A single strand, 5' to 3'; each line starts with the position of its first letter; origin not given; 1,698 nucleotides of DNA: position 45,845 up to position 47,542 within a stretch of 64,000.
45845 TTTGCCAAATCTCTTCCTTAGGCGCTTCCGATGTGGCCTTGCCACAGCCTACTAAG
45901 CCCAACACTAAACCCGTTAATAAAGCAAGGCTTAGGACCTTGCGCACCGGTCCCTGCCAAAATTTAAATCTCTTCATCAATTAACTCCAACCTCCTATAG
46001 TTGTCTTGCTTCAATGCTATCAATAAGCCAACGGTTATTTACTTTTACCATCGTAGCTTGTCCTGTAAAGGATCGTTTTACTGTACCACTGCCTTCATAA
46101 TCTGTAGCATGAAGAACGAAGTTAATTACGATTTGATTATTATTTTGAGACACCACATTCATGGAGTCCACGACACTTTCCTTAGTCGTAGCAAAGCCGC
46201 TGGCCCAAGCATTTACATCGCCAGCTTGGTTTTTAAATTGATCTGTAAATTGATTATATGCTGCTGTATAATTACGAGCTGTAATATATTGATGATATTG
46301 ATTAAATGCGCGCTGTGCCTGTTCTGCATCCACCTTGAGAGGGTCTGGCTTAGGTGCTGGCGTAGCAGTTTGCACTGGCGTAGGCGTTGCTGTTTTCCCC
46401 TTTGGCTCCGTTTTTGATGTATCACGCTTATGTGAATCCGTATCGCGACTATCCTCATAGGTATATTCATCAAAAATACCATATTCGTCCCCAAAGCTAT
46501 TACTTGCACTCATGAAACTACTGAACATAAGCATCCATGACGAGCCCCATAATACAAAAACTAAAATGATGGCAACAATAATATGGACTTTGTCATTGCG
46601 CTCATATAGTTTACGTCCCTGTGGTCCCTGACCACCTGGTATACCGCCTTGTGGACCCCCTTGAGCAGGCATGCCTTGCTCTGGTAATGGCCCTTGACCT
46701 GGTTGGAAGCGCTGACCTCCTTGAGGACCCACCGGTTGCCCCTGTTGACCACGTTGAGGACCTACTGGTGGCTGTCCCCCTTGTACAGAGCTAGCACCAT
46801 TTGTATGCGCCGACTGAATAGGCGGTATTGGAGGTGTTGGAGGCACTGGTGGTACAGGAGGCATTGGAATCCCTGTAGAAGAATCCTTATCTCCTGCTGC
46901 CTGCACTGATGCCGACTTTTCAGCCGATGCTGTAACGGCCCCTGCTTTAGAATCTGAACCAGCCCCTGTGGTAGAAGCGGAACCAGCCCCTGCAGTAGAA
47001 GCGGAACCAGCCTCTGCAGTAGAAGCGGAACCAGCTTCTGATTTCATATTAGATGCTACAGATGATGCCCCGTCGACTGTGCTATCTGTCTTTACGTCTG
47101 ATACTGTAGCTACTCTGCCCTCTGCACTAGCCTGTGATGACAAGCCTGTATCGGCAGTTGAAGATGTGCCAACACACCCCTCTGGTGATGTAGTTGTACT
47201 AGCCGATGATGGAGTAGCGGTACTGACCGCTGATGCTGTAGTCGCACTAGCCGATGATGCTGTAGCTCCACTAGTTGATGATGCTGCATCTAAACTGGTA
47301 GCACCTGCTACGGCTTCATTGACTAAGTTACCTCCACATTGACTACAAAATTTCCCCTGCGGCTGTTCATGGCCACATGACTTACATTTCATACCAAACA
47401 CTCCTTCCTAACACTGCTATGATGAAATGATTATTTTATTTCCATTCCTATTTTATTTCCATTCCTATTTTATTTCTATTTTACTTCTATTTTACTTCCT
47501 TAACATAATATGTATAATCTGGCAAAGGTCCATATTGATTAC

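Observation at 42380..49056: Tandem cluster of six zinc-ribbon / hypervariable-linker membrane proteins (four DUF805-type) around a GH3 lipoprotein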

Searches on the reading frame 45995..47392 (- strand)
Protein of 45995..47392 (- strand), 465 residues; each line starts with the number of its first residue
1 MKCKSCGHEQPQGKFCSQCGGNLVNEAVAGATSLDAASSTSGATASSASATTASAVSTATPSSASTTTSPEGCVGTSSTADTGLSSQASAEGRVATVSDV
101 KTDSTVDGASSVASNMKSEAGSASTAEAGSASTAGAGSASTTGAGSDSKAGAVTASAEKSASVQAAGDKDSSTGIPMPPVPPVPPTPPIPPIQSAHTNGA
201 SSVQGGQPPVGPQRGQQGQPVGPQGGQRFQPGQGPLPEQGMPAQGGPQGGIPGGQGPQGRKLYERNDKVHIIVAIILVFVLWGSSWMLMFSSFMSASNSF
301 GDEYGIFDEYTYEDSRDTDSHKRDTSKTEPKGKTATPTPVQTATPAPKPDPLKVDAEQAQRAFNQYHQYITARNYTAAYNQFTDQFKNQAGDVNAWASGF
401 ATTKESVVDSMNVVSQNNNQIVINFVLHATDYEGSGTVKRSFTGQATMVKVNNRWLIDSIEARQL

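Call 3: search_protein_families(library=pfam, proteins=[window:45995-47392:-], max_evalue=0.01)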
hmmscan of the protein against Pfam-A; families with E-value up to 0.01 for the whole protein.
window:45995-47392:- (465 aa): 0 families

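Call 4: search_protein_families(library=ncbifam, proteins=[window:45995-47392:-], max_evalue=0.01)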
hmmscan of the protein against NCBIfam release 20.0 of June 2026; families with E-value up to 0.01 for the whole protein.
window:45995-47392:- (465 aa): 0 families

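Call 14: search_solved_structures(query=window:45995-47392:-, max_evalue=1)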
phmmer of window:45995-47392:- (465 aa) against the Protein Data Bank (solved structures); distinct sequences matched with E-value up to 1: 1.
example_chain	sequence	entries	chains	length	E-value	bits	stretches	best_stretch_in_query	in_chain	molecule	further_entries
6fjq_A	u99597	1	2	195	0.12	14.5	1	160-207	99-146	Fiber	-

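Call 68: search_protein_families(library=padloc, proteins=[window:45995-47392:-], max_evalue=0.01)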
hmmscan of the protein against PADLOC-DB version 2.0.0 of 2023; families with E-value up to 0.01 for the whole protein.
window:45995-47392:- (465 aa): 0 families

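Call 69: search_protein_families(library=phrogs, proteins=[window:45995-47392:-], max_evalue=0.001)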
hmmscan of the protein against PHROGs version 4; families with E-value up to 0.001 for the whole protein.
window:45995-47392:- (465 aa): 0 families

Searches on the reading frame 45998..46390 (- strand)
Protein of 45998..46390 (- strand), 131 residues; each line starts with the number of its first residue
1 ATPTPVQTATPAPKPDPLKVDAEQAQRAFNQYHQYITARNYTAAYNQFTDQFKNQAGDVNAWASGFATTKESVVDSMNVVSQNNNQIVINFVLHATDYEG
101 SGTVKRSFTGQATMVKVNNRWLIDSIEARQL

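Call 28: search_protein_representatives(protein=window:45998-46390:-)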
Query: 131 residues. Proteins with E-value up to 0.001 (for the whole library): 470; up to 1e-10: 94; up to 1e-30: 4. The best 150 are listed.
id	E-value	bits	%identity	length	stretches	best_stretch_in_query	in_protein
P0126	3.6e-80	282.2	100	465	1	1-131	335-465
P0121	3.7e-74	262.8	92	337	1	1-131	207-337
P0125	1.3e-48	180.4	69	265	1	2-131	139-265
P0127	7.5e-41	155.4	57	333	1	6-131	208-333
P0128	1.8e-28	115.5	33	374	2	22-131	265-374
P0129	2.7e-24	102.0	41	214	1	11-130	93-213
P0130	4.2e-23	98.1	42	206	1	7-131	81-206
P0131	7.1e-23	97.4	43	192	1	13-130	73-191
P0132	6.8e-20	87.8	39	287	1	20-127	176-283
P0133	1.6e-19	86.6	43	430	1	24-130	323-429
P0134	3.4e-19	85.5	31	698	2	10-125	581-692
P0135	1.1e-18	83.9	37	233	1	2-130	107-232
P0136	4.3e-18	82.0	39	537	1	8-130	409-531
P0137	2.9e-17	79.3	36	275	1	9-129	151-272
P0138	3.4e-17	79.1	37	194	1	9-129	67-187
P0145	2.6e-15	73.0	30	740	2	8-125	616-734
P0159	4.4e-14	69.0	37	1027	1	22-127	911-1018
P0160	5.6e-14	68.7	32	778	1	3-130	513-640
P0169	1.1e-13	67.7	39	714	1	21-123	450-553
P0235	2.2e-10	57.1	31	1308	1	19-129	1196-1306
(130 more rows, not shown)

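Call 29: search_protein_families(library=pfam, proteins=[P0128, P0134, P0136, P0145, P0159, P0160, P0235, P0133, P0169, P0129], max_evalue=0.01)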
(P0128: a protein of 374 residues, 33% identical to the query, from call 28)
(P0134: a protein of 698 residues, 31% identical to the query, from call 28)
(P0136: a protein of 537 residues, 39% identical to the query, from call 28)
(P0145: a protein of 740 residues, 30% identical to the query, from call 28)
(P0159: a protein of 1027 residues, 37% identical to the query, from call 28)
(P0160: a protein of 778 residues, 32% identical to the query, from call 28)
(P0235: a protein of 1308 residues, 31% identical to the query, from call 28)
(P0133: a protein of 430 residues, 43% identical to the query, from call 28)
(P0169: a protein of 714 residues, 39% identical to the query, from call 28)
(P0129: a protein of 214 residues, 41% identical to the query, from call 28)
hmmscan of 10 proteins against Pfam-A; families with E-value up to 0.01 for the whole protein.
P0128 (374 aa): 7 families
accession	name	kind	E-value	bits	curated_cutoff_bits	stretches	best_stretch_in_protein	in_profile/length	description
PF16156.12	DUF4864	-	1.9e-06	28.6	27.1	1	154-246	19-109/117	Domain of unknown function (DUF4864)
PF08772.16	Zn_ribbon_NOB1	-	0.0004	20.9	24.9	1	3-32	10-40/72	Nin one binding (NOB1) Zn-ribbon like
PF16800.11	Endopep_inhib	-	0.00068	20.1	29.9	0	194-246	104-150/150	IseA DL-endopeptidase inhibitor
PF12773.13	DZR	-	0.0012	19.4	27.3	1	4-27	1-23/45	Double zinc ribbon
PF13240.11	Zn_Ribbon_1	-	0.0012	19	25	1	3-26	1-23/23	zinc-ribbon domain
PF13248.11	Zn_ribbon_3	-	0.0034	17.3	27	1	1-26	2-26/26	zinc-ribbon domain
PF06486.16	DUF1093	-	0.0089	17.1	26.3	0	199-247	24-70/81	Protein of unknown function (DUF1093)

P0134 (698 aa): 4 families
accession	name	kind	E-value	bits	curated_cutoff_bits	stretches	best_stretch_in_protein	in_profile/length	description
PF16156.12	DUF4864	-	7.7e-08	33.1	27.1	1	465-561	17-115/117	Domain of unknown function (DUF4864)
PF05223.17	MecA_N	-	0.00075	20.2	22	0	456-551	2-103/117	NTF2-like N-terminal transpeptidase domain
PF13176.12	TPR_7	-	0.0059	17.1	27.9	0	359-374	11-28/36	Tetratricopeptide repeat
PF04090.18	Rrn11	-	0.0081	16.2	20.2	0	581-620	25-65/192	RNA polymerase I-specific transcription initiation factor Rrn11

P0136 (537 aa): 0 families

P0145 (740 aa): 5 families
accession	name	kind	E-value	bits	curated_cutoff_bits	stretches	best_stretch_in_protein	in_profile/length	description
PF16156.12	DUF4864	-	1.4e-05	25.8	27.1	1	480-582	10-114/117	Domain of unknown function (DUF4864)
PF13474.12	SnoaL_3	-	0.00077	20.2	22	0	688-732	65-111/121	SnoaL-like domain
PF04090.18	Rrn11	-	0.0025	17.9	20.2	0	626-662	28-65/192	RNA polymerase I-specific transcription initiation factor Rrn11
PF05223.17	MecA_N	-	0.0039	17.9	22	0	478-573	2-103/117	NTF2-like N-terminal transpeptidase domain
PF14534.12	DUF4440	-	0.0078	17.1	25.2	0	683-732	56-107/107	Domain of unknown function (DUF4440)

P0159 (1027 aa): 12 families
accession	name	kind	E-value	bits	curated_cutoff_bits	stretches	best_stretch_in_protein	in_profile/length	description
PF08238.18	Sel1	-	3.4e-69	227.2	30.7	7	536-570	2-36/36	Sel1 repeat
PF07719.23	TPR_2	-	8.1e-12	44.7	27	1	232-260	2-30/34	Tetratricopeptide repeat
PF00515.34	TPR_1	-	5.1e-11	42.3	27.8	2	325-352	2-29/34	Tetratricopeptide repeat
PF13424.12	TPR_12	-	1.4e-05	25.6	30.1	0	234-305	6-72/77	Tetratricopeptide repeat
PF11254.13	DUF3053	-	8.5e-05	22.7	23.9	1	910-963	16-67/219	Protein of unknown function (DUF3053)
PF13432.12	TPR_16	-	0.0003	21.6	32.7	0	235-265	1-31/65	Tetratricopeptide repeat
PF13428.12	TPR_14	-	0.00049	21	23.5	0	325-364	2-43/44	Tetratricopeptide repeat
PF13374.12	TPR_10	-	0.00049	20.5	27.5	0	334-353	12-31/42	Tetratricopeptide repeat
PF13414.12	TPR_11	-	0.00073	19.6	26.8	0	238-260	1-23/42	TPR repeat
PF04212.24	MIT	-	0.0014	19.1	30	0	552-568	17-33/66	MIT (microtubule interacting and transport) domain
PF06163.17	DUF977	-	0.002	18.7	22.1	0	137-184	47-95/134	Bacterial protein of unknown function (DUF977)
PF13176.12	TPR_7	-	0.0023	18.3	27.9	0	326-351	1-26/36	Tetratricopeptide repeat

P0160 (778 aa): 4 families
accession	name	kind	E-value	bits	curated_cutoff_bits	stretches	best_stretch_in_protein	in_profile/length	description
PF05656.20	DUF805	-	2e-23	83.4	25.7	1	199-293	1-111/111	Protein of unknown function (DUF805)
PF08239.17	SH3_3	-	1.5e-09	38.3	27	2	659-687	2-30/54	Bacterial SH3 domain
PF06347.19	SH3_4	-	0.00023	21.3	24.1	0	755-772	33-51/56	Bacterial SH3 domain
PF24400.1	DUF7544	-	0.004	16.9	27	0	446-501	7-58/302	Family of unknown function (DUF7544)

P0235 (1308 aa): 6 families
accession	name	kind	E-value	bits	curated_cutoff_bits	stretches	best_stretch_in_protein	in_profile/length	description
PF08238.18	Sel1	-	1.2e-52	174.8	30.7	5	816-851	1-35/36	Sel1 repeat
PF00350.29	Dynamin_N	-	3.2e-24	86.3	27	1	43-195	1-157/168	Dynamin family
PF01926.29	MMR_HSR1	-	6.4e-08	33.1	21.9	1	42-201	1-111/113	50S ribosome-binding GTPase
PF14559.12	TPR_19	-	1.2e-05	25.9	25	0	574-616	1-45/68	Tetratricopeptide repeat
PF13174.12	TPR_6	-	0.0029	18.6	26.3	0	565-589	1-25/33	Tetratricopeptide repeat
PF07719.23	TPR_2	-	0.0083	16.6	27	1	565-593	2-30/34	Tetratricopeptide repeat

P0133 (430 aa): 1 family
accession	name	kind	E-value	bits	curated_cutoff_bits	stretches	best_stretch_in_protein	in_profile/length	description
PF01757.29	Acyl_transf_3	-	0.0069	15.9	31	1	5-83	149-232/326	Acyltransferase domain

P0169 (714 aa): 1 family
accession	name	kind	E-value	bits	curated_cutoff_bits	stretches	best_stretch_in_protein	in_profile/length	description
PF11254.13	DUF3053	-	4.3e-05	23.7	23.9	1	450-505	16-73/219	Protein of unknown function (DUF3053)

P0129 (214 aa): 1 family
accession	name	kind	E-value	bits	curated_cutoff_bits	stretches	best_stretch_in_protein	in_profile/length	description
PF14534.12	DUF4440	-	0.0092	16.8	25.2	0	119-206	13-107/107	Domain of unknown function (DUF4440)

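Call 41: find_encoding_contigs(protein=P0160, flank=8000, max_places=1)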
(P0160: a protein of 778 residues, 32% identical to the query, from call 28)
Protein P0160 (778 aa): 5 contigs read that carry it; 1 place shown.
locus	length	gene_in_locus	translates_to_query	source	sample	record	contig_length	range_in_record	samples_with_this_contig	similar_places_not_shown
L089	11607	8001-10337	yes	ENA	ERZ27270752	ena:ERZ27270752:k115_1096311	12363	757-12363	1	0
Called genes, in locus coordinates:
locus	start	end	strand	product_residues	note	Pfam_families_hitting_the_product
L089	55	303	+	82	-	-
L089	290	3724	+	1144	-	-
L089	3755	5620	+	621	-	PF01926:MMR_HSR1 (faint), PF00350:Dynamin_N, PF21808:Dynamin-like_hel_bact (weak)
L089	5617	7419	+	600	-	PF00009:GTP_EFTU (weak), PF00350:Dynamin_N, PF01926:MMR_HSR1 (weak)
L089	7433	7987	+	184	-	-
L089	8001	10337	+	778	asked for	PF05656:DUF805, PF08239:SH3_3 (faint)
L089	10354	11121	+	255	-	PF08239:SH3_3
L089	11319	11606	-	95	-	?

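Call 43: search_protein_families(library=pfam, proteins=[L089:290-3724:+, L089:7433-7987:+, L089:55-303:+], max_evalue=0.01)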
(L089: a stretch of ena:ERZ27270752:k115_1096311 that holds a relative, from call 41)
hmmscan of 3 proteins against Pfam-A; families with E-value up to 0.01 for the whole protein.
L089:290-3724:+ (1144 aa): 8 families
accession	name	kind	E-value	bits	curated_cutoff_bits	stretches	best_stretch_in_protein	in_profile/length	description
PF08238.18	Sel1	-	3.6e-167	537.4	30.7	17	1030-1064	2-36/36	Sel1 repeat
PF00350.29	Dynamin_N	-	1.9e-24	87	27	1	49-206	1-165/168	Dynamin family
PF01926.29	MMR_HSR1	-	5.4e-08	33.4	21.9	1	49-206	2-112/113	50S ribosome-binding GTPase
PF00009.33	GTP_EFTU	-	4.9e-07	30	26.5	1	48-245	5-173/188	Elongation factor Tu GTP binding domain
PF23310.1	TPR_27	-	4.5e-05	23.5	27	0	834-913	15-94/110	Plant tetratrico peptide repeats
PF03193.22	RsgA_GTPase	-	0.00021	21.6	30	0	158-221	10-75/174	RsgA GTPase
PF05049.19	IIGP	-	0.00055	19.6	24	1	29-84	17-73/375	Interferon-inducible GTPase (IIGP)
PF25683.1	URGCP_GTPase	-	0.0073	15.5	55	0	21-73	164-216/396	URGCP-like GTPase domain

L089:7433-7987:+ (184 aa): 0 families

L089:55-303:+ (82 aa): 0 families

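Call 72: find_encoding_contigs(protein=P0128, flank=7000, max_places=2)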
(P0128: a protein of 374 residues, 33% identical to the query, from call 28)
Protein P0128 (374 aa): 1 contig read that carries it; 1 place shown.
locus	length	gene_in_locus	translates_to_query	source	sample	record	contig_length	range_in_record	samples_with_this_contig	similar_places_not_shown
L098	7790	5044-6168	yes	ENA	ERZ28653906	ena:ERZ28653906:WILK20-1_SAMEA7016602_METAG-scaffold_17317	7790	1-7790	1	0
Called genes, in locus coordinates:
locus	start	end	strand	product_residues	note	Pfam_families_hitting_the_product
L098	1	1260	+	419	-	?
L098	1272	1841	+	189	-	-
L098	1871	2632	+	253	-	PF00092:VWA (weak)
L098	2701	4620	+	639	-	PF13672:PP2C_2, PF13248:Zn_ribbon_3 (weak)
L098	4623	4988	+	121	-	PF15616:TerY_C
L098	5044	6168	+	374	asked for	PF16156:DUF4864 (faint)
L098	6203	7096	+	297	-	PF08239:SH3_3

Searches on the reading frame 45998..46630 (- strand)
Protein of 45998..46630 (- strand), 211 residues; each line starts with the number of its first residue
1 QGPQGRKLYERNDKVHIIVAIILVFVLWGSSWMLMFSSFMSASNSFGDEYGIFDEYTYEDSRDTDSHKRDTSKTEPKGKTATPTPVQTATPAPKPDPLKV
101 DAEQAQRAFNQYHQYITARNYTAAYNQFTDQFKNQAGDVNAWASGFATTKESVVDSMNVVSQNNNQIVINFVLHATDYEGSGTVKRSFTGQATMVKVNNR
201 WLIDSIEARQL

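Call 17: find_homologous_proteins(query=window:45998-46630:-)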
Query window:45998-46630:- (211 aa): 5 proteins with E <= 0.001 among 100 candidates.
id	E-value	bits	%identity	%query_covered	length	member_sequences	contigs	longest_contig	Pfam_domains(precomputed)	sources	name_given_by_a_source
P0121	3.6e-110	384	83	98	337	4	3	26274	-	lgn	-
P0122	5.0e-67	244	56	100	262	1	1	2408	-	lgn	-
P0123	2.6e-66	241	56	100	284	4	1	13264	-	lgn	-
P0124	5.7e-63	230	54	100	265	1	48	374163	-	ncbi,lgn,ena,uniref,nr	ncbi:MAG: zinc ribbon domain-containing protein [Veillonella sp.]|uniref:hypothetical protein n=1 Ta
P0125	1.9e-62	229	54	98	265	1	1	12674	-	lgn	-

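Call 27: predict_structure(alignment_id=A2)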
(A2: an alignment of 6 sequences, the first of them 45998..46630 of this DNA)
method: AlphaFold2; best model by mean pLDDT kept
length: 211 residues; sequences in the alignment: 6
mean_pLDDT: 55.8   pTM: 0.40
mean pLDDT of the five models: 55.8, 52.8, 48.5, 45.8, 41.2
residues with pLDDT >= 90: 0; 70-90: 64; 50-70: 65; < 50: 82
segments of 3 or more residues with pLDDT < 50: 1-12, 36-38, 40-90, 131-138, 140-142
pLDDT, mean of each block of 10 residues (from residue 1): 37 60 60 49 35 28 31 31 40 56 71 61 52 46 54 76 82 73 77 78 72 70
secondary structure, 60 per line:
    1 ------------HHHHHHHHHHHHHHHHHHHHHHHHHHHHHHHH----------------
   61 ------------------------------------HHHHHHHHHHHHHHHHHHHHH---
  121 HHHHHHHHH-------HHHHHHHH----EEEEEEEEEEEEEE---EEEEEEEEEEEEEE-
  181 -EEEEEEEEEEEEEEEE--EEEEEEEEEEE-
elements in order: H13-44 H97-117 H121-129 H137-144 E149-162 E166-179 E182-197 E200-210

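Call 32: fold_search(model_id=the predicted structure, library=pdb)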
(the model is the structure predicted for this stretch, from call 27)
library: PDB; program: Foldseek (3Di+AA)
matches with E <= 10: 1168; with E <= 0.001: 11
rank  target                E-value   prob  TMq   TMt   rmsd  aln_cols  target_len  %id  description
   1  7sjy_B                1.1e-04  1.00  0.40  0.28   4.2       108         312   18  Crystal structure of Clostridium thermocellum RsgI9 S1C-NTF2 bi-domain (released 2022-03-02)
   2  7sjy_A                1.2e-04  1.00  0.35  0.25   5.0       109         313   19  Crystal structure of Clostridium thermocellum RsgI9 S1C-NTF2 bi-domain (released 2022-03-02)
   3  5u6y_A                2.6e-04  1.00  0.43  0.21  24.6       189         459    8  Pseudo-atomic model of the CaMKIIa holoenzyme. (released 2017-06-21)
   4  2ux0_D                2.9e-04  1.00  0.43  0.63   5.7       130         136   11  Structure of the oligomerisation domain of calcium-calmodulin dependent protein kinase II gamma (released 2007-04-10)
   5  2ux0_E                3.5e-04  1.00  0.42  0.63   5.7       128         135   11  Structure of the oligomerisation domain of calcium-calmodulin dependent protein kinase II gamma (released 2007-04-10)
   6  2f86_B                4.4e-04  1.00  0.39  0.61   5.8       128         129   11  The Association Domain of C. elegans CaMKII (released 2006-02-07)
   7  2ux0_F                4.9e-04  1.00  0.42  0.63   5.7       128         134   11  Structure of the oligomerisation domain of calcium-calmodulin dependent protein kinase II gamma (released 2007-04-10)
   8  5ig4_C                6.2e-04  1.00  0.42  0.65   5.2       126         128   13  Crystal structure of N. vectensis CaMKII-A hub (released 2016-03-23)
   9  3ksp                  7.8e-04  1.00  0.43  0.65   3.1       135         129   12  Crystal structure of a putative ca/calmodulin-dependent kinase ii association domain (exig_1688) from exiguobacterium si (released 2009-12-29)
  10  5ig4_F                8.3e-04  1.00  0.42  0.64   5.2       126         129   13  Crystal structure of N. vectensis CaMKII-A hub (released 2016-03-23)
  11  2ux0_B                9.3e-04  1.00  0.42  0.62   5.6       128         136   10  Structure of the oligomerisation domain of calcium-calmodulin dependent protein kinase II gamma (released 2007-04-10)
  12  2ux0_A                1.0e-03  1.00  0.43  0.62   5.7       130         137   10  Structure of the oligomerisation domain of calcium-calmodulin dependent protein kinase II gamma (released 2007-04-10)
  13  7ury_D                1.2e-03  1.00  0.42  0.65   5.7       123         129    8  Tetradecameric hub domain of CaMKII beta (released 2022-05-11)
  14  7rec_D                1.2e-03  1.00  0.41  0.63   5.9       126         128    6  Structure of Thr354Asn, Glu355Gln, Thr412Asn, Ile414Met, Ile464His, and Phe467Met mutant human CaMKII alpha hub bound  (released 2021-07-21)
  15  2w2c_D                1.3e-03  1.00  0.41  0.65   5.7       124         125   10  STRUCTURE OF THE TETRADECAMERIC OLIGOMERISATION DOMAIN OF CALCIUM- CALMODULIN DEPENDENT PROTEIN KINASE II DELTA (released 2008-12-23)
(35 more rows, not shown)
